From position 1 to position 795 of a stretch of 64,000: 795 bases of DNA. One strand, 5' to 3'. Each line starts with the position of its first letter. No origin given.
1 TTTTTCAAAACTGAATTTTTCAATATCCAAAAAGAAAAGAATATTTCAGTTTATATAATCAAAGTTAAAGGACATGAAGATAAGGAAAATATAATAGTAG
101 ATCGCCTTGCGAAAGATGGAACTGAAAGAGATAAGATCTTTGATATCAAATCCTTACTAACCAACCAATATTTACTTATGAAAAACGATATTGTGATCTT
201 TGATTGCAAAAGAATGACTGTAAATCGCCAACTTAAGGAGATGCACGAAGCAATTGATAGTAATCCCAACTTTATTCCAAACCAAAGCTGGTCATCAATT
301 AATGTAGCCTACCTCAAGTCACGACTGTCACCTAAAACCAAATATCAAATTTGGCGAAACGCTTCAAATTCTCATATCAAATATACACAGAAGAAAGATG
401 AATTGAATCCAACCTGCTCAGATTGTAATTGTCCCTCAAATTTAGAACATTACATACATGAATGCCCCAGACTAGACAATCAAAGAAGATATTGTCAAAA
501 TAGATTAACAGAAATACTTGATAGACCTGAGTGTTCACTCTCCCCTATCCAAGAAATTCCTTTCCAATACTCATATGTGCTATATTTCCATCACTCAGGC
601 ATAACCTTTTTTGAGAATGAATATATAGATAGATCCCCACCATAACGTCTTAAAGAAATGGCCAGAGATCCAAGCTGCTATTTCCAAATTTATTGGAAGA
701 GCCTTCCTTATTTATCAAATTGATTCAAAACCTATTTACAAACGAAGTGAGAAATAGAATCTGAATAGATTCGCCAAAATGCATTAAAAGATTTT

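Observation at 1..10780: Non-LTR retrotransposon ORF2 tail next to a 9.3-kb unresolved gap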

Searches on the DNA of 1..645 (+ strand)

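Call 63: search_rna_families(sources=[L001, L003, L004, L005, L006, L007, L008, L009, L010, L002], threshold=gathering)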
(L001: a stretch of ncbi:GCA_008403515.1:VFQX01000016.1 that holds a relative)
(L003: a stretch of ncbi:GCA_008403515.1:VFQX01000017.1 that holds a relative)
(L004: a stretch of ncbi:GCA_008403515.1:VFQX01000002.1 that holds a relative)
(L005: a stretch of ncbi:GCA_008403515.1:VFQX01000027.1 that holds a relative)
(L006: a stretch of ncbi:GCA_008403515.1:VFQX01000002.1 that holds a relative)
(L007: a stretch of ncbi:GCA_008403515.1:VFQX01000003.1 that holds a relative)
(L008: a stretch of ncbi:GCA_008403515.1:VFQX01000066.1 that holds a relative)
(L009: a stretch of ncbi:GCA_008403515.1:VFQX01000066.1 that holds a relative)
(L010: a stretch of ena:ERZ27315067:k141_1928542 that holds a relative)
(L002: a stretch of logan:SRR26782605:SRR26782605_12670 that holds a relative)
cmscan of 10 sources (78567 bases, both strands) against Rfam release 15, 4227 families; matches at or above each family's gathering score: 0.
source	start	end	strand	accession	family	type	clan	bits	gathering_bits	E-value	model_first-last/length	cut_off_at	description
